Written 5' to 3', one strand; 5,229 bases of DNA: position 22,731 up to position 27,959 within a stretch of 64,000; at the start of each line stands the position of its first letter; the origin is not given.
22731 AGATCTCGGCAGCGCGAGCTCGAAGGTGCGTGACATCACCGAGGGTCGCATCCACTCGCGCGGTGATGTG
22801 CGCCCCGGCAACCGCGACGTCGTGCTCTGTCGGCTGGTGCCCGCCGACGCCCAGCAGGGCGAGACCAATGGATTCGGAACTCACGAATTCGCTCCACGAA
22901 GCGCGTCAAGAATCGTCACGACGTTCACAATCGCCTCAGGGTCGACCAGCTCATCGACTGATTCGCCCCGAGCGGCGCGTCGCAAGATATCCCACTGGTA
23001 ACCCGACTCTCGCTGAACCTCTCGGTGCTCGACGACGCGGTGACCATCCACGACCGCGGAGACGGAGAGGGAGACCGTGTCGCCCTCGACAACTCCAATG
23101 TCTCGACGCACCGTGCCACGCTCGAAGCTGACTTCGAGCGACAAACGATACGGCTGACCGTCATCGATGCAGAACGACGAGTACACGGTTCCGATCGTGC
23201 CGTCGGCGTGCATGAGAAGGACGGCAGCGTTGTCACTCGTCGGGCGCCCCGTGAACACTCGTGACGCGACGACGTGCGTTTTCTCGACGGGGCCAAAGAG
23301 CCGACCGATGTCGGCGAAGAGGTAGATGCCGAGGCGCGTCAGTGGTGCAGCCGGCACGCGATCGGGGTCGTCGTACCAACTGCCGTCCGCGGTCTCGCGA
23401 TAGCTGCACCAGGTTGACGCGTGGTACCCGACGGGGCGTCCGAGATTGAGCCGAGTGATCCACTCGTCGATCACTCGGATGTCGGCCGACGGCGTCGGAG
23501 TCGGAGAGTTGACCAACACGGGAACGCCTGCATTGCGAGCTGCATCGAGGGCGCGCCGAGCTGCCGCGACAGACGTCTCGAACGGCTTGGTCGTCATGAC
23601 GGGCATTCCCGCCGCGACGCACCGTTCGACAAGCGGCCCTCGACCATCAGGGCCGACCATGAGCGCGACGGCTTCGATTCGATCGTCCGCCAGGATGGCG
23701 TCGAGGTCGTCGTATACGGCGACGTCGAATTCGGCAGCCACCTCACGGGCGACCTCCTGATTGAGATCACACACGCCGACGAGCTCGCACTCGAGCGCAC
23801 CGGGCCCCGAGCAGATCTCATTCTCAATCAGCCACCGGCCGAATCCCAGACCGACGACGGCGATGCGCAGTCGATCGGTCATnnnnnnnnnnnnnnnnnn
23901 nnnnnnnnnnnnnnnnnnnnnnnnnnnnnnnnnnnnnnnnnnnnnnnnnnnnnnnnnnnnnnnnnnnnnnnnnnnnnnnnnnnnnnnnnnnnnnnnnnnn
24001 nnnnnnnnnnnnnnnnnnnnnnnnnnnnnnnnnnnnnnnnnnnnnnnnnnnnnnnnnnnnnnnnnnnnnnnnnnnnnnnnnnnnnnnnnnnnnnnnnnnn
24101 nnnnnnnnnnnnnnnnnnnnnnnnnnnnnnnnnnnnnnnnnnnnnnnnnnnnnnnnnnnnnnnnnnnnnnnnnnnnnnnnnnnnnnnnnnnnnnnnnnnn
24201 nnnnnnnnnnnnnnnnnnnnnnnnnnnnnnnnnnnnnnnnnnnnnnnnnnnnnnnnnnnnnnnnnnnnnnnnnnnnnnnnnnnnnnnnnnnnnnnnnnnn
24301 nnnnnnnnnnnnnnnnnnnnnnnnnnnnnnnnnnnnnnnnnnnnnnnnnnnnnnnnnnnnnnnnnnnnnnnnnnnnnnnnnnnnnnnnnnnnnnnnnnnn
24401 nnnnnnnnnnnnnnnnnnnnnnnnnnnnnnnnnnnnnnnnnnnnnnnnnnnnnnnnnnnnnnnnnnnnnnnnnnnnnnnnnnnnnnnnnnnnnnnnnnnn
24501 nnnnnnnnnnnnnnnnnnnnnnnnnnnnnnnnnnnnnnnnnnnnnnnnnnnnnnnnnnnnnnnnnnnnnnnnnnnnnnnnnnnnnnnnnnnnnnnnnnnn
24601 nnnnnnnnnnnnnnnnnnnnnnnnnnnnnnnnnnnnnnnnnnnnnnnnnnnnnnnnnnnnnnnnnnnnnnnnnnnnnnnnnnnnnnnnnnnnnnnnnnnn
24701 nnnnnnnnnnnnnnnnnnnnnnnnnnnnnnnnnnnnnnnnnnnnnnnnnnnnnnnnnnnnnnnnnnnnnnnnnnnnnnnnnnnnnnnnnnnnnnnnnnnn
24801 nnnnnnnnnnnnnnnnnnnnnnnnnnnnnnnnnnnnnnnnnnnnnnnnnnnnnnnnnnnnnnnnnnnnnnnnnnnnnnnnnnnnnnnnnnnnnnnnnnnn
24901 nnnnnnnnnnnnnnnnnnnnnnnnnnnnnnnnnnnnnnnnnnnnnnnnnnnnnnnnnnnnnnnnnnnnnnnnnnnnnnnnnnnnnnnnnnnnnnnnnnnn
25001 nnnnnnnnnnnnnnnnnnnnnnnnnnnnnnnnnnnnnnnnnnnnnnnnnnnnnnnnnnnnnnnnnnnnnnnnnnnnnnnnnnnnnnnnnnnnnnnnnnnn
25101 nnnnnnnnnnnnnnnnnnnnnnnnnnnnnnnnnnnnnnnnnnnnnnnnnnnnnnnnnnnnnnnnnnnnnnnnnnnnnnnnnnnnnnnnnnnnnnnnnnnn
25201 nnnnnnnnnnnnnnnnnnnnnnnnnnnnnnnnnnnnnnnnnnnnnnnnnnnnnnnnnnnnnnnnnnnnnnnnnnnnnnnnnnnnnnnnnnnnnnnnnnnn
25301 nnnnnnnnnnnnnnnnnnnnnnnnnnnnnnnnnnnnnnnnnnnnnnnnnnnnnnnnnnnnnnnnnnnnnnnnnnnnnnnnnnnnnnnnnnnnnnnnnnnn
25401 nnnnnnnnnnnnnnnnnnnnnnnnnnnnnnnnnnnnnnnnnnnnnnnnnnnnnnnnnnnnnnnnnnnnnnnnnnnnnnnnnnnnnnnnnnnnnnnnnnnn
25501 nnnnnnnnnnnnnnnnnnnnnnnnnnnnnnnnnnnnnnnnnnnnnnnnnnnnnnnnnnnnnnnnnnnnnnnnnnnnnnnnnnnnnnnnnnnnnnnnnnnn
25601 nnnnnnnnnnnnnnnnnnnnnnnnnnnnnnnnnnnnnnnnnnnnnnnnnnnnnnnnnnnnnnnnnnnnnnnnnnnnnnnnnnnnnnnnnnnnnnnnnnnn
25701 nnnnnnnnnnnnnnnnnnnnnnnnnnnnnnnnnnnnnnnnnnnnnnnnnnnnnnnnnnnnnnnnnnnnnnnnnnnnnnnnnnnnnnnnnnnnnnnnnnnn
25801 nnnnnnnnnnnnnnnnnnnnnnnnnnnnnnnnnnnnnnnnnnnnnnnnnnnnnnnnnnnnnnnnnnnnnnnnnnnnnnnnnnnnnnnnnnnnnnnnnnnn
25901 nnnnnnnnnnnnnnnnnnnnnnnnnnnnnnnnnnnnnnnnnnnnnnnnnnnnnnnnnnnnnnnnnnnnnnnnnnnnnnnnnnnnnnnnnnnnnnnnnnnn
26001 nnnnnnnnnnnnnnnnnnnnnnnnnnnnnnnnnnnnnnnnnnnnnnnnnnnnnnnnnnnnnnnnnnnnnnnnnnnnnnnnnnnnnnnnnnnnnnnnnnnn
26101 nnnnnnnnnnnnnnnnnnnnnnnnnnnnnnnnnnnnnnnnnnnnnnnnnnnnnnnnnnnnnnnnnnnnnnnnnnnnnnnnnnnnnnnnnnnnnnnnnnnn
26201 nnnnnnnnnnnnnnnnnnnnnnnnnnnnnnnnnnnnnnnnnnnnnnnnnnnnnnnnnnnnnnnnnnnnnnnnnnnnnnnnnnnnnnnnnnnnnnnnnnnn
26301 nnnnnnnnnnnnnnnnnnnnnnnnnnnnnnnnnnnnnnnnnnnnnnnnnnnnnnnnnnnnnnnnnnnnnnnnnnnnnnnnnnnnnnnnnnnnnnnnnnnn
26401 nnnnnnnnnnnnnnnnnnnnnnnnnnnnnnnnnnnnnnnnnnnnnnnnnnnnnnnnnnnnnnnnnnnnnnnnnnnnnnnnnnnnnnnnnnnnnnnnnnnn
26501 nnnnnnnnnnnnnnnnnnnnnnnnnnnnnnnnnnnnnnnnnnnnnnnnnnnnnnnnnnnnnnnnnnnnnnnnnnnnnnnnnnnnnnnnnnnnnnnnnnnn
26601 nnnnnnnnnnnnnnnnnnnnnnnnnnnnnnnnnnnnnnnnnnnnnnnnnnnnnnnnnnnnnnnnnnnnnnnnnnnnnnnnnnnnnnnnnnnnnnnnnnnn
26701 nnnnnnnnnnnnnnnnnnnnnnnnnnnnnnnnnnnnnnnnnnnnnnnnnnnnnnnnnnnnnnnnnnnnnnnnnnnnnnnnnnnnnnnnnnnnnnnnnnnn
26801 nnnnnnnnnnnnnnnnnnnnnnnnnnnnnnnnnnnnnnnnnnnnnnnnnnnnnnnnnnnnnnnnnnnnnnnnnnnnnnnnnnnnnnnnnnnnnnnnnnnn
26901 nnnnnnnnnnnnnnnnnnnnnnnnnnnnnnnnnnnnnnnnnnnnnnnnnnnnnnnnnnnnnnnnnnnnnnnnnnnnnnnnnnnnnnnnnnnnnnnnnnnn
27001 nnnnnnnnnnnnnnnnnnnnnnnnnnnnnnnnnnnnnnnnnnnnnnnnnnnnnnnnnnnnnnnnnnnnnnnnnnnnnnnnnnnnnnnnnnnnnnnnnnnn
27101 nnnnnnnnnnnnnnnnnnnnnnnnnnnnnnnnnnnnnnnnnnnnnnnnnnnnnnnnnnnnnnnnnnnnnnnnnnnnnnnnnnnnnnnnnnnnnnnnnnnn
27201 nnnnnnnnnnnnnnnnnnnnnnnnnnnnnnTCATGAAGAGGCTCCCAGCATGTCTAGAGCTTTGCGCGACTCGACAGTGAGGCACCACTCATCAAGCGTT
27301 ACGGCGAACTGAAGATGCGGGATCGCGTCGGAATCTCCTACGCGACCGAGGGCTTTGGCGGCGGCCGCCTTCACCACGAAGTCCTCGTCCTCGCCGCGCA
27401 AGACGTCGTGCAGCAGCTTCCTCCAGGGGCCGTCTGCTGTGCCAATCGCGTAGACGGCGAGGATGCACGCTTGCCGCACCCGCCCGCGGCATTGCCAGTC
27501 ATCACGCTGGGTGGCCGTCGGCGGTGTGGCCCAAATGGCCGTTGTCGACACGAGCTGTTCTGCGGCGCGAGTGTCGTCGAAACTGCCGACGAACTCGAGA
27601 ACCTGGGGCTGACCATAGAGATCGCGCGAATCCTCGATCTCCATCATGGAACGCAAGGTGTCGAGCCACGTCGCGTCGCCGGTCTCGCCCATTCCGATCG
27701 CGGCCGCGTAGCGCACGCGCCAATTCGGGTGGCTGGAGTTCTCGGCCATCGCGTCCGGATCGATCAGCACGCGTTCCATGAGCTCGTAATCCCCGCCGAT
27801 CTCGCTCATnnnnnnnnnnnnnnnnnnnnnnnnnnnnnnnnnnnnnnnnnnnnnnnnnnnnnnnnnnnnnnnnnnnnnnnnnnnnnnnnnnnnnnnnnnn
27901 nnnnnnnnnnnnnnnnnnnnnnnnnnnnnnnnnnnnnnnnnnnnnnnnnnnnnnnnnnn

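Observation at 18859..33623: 14.8-kb, 12-gene minus-strand operon with nine consecutive 4-nt stop/start overlaps, running from an oligosaccharide importer through mixed enzymes to an SMR exporter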

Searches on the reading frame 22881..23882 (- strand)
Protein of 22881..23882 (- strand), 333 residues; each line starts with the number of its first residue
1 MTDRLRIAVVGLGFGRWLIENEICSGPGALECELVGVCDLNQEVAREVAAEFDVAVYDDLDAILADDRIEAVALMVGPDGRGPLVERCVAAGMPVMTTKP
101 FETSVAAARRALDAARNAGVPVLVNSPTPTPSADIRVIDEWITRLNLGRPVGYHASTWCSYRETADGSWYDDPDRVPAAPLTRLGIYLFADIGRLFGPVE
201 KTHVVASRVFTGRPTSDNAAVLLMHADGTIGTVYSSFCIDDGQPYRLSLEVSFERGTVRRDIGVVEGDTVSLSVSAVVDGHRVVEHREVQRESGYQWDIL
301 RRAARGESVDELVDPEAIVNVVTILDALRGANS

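Call 4: search_protein_families(library=pfam, proteins=[window:22881-23882:-], max_evalue=0.01)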
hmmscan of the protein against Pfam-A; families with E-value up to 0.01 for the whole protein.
window:22881-23882:- (333 aa): 3 families
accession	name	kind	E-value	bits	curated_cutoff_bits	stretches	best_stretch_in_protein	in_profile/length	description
PF01408.29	GFO_IDH_MocA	-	5e-18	66.4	24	1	5-125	1-119/120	Oxidoreductase family, NAD-binding Rossmann fold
PF22725.1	GFO_IDH_MocA_C3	-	3.3e-13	50.2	27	1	138-259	4-124/124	GFO/IDH/MocA C-terminal domain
PF02894.22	GFO_IDH_MocA_C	-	0.0011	19.3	22.9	1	142-238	4-104/218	Oxidoreductase family, C-terminal alpha/beta domain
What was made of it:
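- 22881..23882 (-): Gfo/Idh/MocA oxidoreductase 1 (333 aa). Pfam (call 4).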

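Call 5: search_protein_families(library=ncbifam, proteins=[window:22881-23882:-], max_evalue=0.01)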
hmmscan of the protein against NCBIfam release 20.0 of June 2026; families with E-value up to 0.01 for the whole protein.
window:22881-23882:- (333 aa): 9 families
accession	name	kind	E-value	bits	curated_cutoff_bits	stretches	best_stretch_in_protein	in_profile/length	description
TIGR04380.1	myo_inos_iolG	equivalog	5.2e-12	45.3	355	1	30-124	25-120/330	inositol 2-dehydrogenase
NF041392.1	XylDh_Gfo6_Halo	equivalog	1.9e-10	40.1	350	1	3-188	15-204/350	D-xylose 1-dehydrogenase Gfo6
NF040723.1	UDP-GlcNAcDh_Arch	equivalog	7.4e-10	38.8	450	1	6-125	2-117/302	UDP-N-acetylglucosamine 3-dehydrogenase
NF052679.1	InsChiInosDhIolG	equivalog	4.4e-07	29.2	540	1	32-119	28-117/343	bifunctional inositol 2-dehydrogenase/D-chiro-inositol 1-dehydrogenase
NF008607.0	PRK11579.1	subfamily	5.2e-07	29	330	1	1-206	1-199/346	oxidoreductase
NF007574.0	PRK10206.1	equivalog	5e-05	22.5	352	1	54-122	51-119/345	oxidoreductase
NF058563.1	BT_2159_fam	equivalog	0.00018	20.7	650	1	6-120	2-114/350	disaccharide 3-dehydrogenase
NF052479.1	LevoglcsnDh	equivalog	0.00035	19.4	650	1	37-125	41-130/386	levoglucosan dehydrogenase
TIGR01761.1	thiaz-red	subfamily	0.0015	18.1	188.8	1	5-139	4-136/350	thiazolinyl imide reductase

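Call 42: search_solved_structures(query=window:22881-23882:-, max_evalue=0.001)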
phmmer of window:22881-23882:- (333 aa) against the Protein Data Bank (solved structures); distinct sequences matched with E-value up to 0.001: 20.
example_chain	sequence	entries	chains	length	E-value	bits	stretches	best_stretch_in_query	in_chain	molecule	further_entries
3db2_A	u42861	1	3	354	1.8e-12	50.6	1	7-212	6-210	putative NADPH-dependent oxidoreductase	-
6nor_A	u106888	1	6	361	9.9e-11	44.9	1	1-262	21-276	Putative NAD dependent dehydrogenase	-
5ya8_A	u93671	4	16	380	1.7e-09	40.9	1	5-261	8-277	Scyllo-inositol dehydrogenase with L-glucose dehydrogenase activity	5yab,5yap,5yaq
6ktj_A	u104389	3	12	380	1.7e-09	40.8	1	5-261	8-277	Scyllo-inositol dehydrogenase with L-glucose dehydrogenase activity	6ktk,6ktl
1evj_A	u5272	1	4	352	2.7e-08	36.9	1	7-124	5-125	GLUCOSE-FRUCTOSE OXIDOREDUCTASE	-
1ofg_A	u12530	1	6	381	1.4e-07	34.6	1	6-124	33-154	GLUCOSE-FRUCTOSE OXIDOREDUCTASE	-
1ryd_A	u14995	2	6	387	1.5e-07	34.5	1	6-124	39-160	glucose-fructose oxidoreductase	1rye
1h6a_A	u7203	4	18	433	1.8e-07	34.2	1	6-124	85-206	PRECURSOR FORM OF GLUCOSE-FRUCTOSE OXIDOREDUCTASE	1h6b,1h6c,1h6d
5uhw_A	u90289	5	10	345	4.9e-07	32.8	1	5-263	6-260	Oxidoreductase protein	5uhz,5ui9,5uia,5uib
3q2k_A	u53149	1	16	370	1.4e-06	31.3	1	6-260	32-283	oxidoreductase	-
3mz0_A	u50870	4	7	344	4.8e-06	29.6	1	5-119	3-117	Inositol 2-dehydrogenase/D-chiro-inositol 3-dehydrogenase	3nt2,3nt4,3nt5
3kux_A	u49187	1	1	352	1.2e-05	28.3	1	1-212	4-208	Putative oxidoreductase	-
3moi_A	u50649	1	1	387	1.5e-05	27.9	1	4-238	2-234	Probable dehydrogenase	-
3e18_A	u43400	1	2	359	1.7e-05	27.8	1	23-144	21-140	oxidoreductase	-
4l8v_A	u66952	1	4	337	3.6e-05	26.7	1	5-119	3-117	Inositol 2-dehydrogenase/D-chiro-inositol 3-dehydrogenase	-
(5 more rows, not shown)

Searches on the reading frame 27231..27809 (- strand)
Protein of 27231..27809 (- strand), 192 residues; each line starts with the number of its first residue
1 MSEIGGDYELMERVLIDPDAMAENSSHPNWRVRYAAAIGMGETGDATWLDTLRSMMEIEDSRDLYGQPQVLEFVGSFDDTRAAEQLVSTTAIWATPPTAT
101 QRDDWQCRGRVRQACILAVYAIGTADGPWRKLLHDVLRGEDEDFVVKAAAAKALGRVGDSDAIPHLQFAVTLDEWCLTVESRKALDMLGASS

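Call 4: search_protein_families(library=pfam, proteins=[window:27231-27809:-], max_evalue=0.01)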
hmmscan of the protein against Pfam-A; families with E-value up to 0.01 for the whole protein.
window:27231-27809:- (192 aa): 3 families
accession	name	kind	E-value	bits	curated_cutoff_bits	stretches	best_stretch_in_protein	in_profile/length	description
PF13646.12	HEAT_2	-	2.6e-16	60.1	27.7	2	111-169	16-70/88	HEAT repeats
PF03130.22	HEAT_PBS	-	1.7e-11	43.8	20.9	1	146-169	1-24/27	PBS lyase HEAT-like repeat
PF02985.28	HEAT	-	1.4e-07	31.5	23.5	0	23-41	7-25/31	HEAT repeat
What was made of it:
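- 27231..27809 (-): 192-aa HEAT-repeat protein, the invariable downstream partner of the 762-aa protein. Probable subunit or chaperone. HEAT_2 and HEAT_PBS (call 4).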

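Call 5: search_protein_families(library=ncbifam, proteins=[window:27231-27809:-], max_evalue=0.01)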
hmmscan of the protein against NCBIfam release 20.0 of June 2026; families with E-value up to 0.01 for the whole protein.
window:27231-27809:- (192 aa): 4 families
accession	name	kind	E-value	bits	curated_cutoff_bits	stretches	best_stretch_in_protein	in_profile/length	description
NF045915.1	PhycobilmeDegNblB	equivalog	9.5e-08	31.8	300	1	131-190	133-190/214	phycobilisome degradation protein NblB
NF058505.1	phyc_lyase_CpeY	equivalog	9.9e-06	24.4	600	1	130-191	338-400/419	C-phycoerythrin alpha-cysteine-82 phycoerythrobilin lyase CpeY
NF058502.1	phyc_lyase_CpcE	equivalog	3.5e-05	23.4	330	1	138-190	50-102/260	C-phycocyanin alpha-cysteine-84 phycocyanobilin lyase subunit CpcE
NF058515.1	phyc_lyase_CpcF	equivalog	0.0046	16.6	220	0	21-46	140-165/200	C-phycocyanin alpha-cysteine-84 phycocyanobilin lyase subunit CpcF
